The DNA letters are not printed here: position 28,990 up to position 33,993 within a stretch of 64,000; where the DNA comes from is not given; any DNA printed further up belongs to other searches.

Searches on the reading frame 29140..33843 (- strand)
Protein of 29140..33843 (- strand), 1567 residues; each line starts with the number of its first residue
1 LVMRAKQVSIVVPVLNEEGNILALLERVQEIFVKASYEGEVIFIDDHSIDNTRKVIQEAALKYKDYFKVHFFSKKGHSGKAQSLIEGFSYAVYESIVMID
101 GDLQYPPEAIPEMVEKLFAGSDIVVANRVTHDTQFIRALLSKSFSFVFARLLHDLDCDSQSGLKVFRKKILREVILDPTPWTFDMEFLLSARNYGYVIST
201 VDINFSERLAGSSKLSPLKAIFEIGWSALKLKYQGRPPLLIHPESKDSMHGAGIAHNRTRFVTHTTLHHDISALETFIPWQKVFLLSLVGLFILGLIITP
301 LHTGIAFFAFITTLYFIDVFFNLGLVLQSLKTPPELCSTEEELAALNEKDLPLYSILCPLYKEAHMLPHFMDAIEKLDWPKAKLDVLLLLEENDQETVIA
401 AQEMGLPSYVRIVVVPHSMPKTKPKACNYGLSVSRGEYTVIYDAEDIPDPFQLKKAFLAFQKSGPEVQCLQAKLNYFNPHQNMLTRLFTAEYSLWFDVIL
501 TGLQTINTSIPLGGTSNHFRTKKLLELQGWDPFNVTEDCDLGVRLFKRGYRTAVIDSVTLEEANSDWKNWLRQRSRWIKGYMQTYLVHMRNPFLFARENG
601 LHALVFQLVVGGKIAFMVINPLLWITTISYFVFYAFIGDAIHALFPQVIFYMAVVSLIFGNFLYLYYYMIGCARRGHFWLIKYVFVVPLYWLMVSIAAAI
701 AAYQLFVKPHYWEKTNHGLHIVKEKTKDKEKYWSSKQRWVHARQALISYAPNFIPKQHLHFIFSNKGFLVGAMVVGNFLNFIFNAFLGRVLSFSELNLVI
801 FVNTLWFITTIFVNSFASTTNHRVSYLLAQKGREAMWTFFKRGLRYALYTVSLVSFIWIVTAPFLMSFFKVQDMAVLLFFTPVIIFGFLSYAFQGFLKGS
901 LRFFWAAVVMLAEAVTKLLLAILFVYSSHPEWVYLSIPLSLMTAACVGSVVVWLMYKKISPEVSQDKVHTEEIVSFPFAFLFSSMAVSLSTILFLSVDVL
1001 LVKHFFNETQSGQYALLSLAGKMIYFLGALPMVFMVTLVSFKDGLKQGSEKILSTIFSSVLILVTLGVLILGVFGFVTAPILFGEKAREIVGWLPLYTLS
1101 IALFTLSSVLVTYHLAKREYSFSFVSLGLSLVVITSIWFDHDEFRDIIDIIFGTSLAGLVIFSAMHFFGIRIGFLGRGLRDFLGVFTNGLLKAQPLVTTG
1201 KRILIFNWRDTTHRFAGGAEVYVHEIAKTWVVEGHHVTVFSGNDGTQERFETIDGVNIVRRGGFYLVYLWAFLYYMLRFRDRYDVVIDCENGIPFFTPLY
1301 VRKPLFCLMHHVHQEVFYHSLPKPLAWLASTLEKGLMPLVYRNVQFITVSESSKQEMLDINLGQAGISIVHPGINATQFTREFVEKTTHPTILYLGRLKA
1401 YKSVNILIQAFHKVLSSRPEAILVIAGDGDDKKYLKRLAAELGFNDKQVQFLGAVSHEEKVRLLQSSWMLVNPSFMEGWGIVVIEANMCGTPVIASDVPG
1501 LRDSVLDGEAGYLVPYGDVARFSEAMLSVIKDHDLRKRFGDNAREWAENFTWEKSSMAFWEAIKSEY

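Call 45: search_protein_families(library=pfam, proteins=[window:29140-33843:-], max_evalue=0.001)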
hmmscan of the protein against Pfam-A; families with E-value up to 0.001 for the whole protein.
window:29140-33843:- (1567 aa): 11 families
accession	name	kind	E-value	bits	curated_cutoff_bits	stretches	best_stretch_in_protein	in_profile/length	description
PF00534.26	Glycos_transf_1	-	4.9e-45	153.6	26.4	1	1382-1546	8-172/172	Glycosyl transferases group 1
PF13692.12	Glyco_trans_1_4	-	4.1e-35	121.6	27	1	1390-1532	2-142/142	Glycosyl transferases group 1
PF00535.33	Glycos_transf_2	-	4.2e-33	115.1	23.3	2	9-173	1-166/168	Glycosyl transferase family 2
PF13641.12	Glyco_tranf_2_3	-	3.4e-31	109.5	27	2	354-580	3-230/230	Glycosyltransferase like family 2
PF13632.12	Glyco_trans_2_3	-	5.8e-23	82.2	27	1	440-636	3-191/198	Glycosyl transferase family group 2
PF13439.12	Glyco_transf_4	-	4.3e-15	56.6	28.5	1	1217-1376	2-168/170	Glycosyltransferase Family 4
PF20706.3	GT4-conflict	-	7.1e-11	42.1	26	1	1361-1555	168-381/385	Family 4 Glycosyltransferase in conflict systems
PF13579.12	Glyco_trans_4_4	-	2.6e-07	31.6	29.7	1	1217-1373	1-158/158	Glycosyl transferase 4-like domain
PF13506.12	Glyco_transf_21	-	3.2e-06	27.2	21.7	0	74-152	12-91/174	Glycosyl transferase family 21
PF13524.12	Glyco_trans_1_2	-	2.4e-05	24.8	25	1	1412-1546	6-128/144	Glycosyl transferase-like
PF01554.23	MatE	-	0.0001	22.5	24.9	1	772-921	5-159/161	MatE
